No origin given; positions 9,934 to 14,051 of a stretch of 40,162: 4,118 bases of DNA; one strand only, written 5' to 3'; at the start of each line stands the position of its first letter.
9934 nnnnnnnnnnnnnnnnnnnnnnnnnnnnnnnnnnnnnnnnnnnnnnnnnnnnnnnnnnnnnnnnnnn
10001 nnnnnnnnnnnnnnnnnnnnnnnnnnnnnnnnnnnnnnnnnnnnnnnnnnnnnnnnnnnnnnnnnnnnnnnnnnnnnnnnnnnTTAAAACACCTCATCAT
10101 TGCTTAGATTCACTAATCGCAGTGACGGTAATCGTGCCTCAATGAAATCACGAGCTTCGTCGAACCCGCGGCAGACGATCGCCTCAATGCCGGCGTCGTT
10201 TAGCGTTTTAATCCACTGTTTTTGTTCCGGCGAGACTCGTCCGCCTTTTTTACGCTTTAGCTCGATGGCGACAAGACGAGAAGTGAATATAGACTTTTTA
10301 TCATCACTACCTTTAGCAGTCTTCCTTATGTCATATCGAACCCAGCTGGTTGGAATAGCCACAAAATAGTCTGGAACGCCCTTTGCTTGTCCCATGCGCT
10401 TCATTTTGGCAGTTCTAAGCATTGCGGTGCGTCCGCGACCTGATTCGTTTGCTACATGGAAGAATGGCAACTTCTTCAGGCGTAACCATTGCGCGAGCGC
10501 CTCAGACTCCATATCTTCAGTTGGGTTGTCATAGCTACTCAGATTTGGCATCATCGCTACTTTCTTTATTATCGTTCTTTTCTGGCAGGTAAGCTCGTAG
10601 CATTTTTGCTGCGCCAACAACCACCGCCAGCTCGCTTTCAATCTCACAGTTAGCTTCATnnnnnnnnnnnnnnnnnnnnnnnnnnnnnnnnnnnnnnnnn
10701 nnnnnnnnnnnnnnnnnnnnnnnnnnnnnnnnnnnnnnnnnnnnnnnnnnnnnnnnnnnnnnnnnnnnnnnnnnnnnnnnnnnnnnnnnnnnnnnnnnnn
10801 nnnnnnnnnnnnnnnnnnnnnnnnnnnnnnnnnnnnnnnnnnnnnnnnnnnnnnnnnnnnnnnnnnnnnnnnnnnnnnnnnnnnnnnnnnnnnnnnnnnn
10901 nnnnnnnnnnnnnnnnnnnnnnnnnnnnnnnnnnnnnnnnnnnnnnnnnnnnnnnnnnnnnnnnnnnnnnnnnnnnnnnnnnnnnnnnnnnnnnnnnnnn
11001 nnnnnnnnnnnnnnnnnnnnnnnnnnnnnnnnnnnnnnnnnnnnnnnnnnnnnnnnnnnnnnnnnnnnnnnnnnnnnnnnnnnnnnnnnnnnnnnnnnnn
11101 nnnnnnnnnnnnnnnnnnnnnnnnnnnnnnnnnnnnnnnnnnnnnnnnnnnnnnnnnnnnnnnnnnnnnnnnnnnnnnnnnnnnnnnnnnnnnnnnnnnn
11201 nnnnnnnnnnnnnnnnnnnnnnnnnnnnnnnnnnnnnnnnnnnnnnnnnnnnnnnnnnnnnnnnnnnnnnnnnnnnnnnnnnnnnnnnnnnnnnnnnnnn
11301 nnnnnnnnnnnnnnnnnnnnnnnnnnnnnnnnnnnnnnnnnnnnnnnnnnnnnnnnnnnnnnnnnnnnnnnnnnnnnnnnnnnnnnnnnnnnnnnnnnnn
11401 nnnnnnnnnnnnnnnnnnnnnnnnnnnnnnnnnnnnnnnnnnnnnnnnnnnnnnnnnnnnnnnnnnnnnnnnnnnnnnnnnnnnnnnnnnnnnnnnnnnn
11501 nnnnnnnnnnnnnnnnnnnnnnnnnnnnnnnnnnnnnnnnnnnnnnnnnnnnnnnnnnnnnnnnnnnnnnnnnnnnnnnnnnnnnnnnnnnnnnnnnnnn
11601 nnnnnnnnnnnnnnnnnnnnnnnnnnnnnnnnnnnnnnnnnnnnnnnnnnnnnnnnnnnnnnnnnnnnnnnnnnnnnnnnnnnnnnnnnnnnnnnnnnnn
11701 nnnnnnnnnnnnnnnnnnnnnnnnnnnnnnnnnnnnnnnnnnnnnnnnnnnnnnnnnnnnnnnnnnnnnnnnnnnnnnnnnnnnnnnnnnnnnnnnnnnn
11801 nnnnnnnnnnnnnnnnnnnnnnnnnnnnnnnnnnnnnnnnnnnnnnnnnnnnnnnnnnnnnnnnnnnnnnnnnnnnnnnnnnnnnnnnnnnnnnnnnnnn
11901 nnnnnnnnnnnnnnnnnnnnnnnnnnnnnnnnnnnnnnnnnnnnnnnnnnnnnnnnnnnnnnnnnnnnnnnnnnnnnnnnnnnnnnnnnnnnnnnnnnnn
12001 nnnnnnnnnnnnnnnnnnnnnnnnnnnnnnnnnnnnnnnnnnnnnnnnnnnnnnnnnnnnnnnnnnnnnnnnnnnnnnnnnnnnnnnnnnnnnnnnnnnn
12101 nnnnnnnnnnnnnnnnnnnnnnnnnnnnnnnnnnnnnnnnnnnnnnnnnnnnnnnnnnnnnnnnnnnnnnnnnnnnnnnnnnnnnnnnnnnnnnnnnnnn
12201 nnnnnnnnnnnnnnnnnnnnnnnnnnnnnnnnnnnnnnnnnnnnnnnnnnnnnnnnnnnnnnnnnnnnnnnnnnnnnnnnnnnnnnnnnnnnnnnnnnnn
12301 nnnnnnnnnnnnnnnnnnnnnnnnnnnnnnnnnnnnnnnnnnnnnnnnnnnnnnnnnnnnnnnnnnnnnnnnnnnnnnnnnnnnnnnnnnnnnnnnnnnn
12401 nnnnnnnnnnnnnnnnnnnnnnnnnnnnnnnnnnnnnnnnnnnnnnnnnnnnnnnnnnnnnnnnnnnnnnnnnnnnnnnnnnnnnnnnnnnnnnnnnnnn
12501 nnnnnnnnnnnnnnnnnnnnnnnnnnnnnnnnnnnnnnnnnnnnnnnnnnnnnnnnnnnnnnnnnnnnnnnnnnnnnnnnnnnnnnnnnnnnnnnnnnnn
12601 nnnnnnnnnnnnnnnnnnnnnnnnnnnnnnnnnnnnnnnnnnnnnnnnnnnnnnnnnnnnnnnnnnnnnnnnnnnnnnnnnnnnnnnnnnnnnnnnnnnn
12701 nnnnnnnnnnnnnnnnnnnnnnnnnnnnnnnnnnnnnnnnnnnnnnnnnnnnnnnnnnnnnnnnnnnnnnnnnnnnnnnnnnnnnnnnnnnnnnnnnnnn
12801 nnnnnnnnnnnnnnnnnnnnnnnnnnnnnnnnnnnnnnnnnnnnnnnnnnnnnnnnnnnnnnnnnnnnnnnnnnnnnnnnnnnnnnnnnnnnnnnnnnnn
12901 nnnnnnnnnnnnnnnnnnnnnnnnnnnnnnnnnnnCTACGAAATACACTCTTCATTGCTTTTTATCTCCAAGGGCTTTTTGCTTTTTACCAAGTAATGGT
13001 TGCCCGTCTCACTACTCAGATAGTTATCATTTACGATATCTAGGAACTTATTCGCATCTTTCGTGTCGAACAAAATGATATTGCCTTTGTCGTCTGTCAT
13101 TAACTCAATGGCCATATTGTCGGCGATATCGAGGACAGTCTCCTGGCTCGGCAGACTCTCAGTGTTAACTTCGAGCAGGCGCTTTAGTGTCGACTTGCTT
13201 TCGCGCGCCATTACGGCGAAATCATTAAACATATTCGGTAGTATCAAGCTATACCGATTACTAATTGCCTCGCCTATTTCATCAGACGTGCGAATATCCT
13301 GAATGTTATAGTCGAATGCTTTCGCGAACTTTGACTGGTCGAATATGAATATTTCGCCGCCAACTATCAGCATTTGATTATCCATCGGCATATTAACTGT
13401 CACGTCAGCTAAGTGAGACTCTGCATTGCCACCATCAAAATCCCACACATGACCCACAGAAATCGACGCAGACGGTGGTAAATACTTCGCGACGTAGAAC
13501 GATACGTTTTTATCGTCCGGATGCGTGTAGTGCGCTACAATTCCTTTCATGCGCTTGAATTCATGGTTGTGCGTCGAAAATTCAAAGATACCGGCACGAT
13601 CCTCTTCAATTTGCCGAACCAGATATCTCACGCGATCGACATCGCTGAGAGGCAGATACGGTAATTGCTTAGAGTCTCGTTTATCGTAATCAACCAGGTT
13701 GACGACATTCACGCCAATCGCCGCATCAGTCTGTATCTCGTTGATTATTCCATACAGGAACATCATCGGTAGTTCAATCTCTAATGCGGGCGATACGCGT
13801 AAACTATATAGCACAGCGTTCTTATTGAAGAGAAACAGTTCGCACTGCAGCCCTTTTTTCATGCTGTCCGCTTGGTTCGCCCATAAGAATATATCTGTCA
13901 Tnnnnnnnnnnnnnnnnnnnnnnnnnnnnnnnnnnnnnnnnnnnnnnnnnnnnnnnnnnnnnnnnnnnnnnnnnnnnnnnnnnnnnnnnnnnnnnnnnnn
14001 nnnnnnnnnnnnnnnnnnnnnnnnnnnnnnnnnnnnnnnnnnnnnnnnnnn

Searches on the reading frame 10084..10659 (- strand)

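Call 40: search_protein_families(library=pfam, proteins=[window:10084-10659:-], max_evalue=0.001)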
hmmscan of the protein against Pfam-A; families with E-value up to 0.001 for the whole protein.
window:10084-10659:- (191 aa): 1 family
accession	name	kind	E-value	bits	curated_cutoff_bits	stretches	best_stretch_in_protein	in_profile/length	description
PF08774.17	VRR_NUC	-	8.2e-08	32.8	23.8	1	90-166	59-115/116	VRR-NUC domain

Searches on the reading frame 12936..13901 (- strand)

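Call 40: search_protein_families(library=pfam, proteins=[window:12936-13901:-], max_evalue=0.001)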
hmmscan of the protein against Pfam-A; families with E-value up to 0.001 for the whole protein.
window:12936-13901:- (321 aa): 1 family
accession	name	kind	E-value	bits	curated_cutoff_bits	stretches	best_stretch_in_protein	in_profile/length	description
PF16162.10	KwaB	-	2.2e-07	31.5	26.3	1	175-298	60-184/186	Kiwa protein KwaB-like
